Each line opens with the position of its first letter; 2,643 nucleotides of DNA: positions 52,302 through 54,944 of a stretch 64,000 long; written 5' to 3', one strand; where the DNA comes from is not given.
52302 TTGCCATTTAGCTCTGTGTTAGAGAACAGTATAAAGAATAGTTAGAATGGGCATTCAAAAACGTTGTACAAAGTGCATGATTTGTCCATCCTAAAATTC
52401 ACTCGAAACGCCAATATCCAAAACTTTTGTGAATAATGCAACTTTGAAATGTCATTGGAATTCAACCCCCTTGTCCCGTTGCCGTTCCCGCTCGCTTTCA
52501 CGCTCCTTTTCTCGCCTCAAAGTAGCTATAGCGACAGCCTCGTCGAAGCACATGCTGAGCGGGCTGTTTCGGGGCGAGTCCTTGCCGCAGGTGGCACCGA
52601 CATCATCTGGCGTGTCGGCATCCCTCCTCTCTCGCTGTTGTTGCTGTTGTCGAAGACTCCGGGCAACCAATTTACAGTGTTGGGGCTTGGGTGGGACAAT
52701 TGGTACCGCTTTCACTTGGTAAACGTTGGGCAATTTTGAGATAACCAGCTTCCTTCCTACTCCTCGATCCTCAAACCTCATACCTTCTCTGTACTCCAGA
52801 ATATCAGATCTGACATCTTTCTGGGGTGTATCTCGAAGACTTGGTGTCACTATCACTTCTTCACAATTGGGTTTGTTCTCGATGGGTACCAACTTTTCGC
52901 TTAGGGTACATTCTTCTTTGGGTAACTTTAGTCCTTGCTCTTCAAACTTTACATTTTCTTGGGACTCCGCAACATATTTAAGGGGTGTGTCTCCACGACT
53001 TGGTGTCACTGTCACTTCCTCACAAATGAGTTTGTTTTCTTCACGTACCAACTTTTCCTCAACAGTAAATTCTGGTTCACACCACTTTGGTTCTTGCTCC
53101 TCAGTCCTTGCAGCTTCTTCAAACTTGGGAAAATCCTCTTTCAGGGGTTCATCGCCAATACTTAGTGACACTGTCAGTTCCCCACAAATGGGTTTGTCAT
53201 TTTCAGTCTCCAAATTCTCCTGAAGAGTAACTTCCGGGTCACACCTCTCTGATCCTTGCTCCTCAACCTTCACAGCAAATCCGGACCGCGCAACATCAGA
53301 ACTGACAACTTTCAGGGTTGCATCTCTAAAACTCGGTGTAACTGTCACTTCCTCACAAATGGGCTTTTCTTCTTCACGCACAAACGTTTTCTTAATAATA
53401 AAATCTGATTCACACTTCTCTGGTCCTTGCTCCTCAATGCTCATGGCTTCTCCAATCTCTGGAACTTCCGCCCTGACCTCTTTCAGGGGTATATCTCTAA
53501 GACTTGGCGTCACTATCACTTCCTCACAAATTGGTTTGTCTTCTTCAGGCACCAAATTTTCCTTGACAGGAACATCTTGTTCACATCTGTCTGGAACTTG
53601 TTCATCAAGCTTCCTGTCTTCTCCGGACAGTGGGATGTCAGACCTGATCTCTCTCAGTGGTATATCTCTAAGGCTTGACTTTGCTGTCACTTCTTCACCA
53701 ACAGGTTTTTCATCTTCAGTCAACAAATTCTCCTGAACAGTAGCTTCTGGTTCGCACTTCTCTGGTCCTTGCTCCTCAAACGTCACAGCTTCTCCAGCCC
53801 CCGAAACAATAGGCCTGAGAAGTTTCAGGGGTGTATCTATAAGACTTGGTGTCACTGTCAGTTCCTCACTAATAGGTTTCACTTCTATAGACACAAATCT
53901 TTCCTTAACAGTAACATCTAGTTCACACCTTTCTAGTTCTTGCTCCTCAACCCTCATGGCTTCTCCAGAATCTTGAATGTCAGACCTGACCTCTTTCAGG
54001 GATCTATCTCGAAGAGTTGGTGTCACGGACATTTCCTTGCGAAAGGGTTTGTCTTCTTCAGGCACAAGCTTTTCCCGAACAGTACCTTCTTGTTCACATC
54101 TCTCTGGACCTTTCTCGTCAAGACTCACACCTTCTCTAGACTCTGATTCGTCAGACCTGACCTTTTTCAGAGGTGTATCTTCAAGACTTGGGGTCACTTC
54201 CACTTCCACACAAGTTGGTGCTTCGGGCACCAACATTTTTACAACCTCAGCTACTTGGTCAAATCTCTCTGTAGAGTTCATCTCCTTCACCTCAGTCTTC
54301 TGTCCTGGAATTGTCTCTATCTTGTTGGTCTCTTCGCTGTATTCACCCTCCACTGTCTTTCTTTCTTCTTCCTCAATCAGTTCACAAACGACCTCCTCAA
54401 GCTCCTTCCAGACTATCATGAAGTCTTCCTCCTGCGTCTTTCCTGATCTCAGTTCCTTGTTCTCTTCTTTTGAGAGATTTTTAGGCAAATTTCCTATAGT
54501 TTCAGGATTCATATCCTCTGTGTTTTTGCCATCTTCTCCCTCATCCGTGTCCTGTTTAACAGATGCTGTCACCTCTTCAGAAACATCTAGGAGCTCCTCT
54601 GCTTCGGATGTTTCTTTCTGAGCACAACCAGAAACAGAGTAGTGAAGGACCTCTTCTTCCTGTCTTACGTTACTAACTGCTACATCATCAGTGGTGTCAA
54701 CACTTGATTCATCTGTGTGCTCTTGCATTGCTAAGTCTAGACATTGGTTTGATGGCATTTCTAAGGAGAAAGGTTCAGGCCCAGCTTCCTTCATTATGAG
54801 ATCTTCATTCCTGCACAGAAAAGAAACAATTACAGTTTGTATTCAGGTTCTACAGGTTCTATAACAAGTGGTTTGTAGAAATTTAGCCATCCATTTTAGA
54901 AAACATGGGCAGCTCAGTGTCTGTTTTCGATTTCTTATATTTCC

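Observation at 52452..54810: Unannotatable Glu-rich protein: nine tandem 57-aa repeats, each with a conserved cysteine pair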

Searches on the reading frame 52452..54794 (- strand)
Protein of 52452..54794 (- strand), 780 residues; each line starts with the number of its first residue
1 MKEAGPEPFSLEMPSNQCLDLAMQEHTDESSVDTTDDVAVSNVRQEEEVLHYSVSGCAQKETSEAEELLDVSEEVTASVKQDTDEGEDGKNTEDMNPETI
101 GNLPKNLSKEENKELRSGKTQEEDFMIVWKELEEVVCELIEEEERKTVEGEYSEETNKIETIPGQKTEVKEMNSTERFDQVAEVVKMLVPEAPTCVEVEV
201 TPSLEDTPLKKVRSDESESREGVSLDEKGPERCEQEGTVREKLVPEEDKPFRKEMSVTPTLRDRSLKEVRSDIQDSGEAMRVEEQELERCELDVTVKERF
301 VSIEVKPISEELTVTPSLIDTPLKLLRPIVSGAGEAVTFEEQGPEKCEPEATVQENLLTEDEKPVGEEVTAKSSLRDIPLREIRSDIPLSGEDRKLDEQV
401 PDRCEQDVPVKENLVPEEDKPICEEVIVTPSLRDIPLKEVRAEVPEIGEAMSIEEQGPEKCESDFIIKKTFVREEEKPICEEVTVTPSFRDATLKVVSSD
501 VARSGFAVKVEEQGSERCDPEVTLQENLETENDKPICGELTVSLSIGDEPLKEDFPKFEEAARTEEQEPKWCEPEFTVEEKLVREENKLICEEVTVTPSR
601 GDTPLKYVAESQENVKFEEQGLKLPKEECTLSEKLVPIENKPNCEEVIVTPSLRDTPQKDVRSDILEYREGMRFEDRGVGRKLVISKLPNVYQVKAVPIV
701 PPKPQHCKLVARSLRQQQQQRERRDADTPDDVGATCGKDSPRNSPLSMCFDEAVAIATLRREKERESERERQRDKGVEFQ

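Call 4: search_protein_families(library=pfam, proteins=[window:52452-54794:-], max_evalue=1)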
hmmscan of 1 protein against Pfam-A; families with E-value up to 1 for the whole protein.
window:52452-54794:- (780 aa): 0 families

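Call 5: search_solved_structures(query=window:52452-54794:-, max_evalue=1, show_alignments=2)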
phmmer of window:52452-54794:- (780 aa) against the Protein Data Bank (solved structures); distinct sequences matched with E-value up to 1: 0.
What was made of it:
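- On Cysteine-stabilised (disulfide or metal) extracellular repeat domain: No Pfam or PDB match (calls 4, 5).
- Tried and rejected: Pfam and PDB sequence searches with the ORF found nothing (calls 4, 5).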

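Call 7: find_homologous_proteins(query=window:52452-54794:-, max_evalue=0.001)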
Query window:52452-54794:- (780 aa): 2 proteins with E <= 0.001 among 8000 candidates.
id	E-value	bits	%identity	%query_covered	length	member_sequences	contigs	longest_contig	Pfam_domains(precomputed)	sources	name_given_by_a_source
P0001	4.1e-125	437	45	59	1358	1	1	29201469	PF00620.33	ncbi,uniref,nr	ncbi:rho GTPase-activating protein 30 [Syngnathoides biaculeatus]|uniref:rho GTPase-activating prote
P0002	2.4e-103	365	47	49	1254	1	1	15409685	PF00620.33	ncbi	ncbi:uncharacterized protein arhgap30 [Stigmatopora nigra]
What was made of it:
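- Tried and rejected: Acidic low-complexity candidates filled the 8000-candidate list, so the identical RefSeq protein was missed (call 7).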

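Call 23: search_protein_families(library=pfam, proteins=[P0001], max_evalue=0.01)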
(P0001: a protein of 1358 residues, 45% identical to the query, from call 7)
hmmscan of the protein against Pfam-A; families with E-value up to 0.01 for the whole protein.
P0001 (1358 aa): 1 family
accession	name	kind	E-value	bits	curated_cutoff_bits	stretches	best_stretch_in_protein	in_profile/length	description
PF00620.32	RhoGAP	-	4.3e-44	150.4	24.5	1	31-178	1-147/148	RhoGAP domain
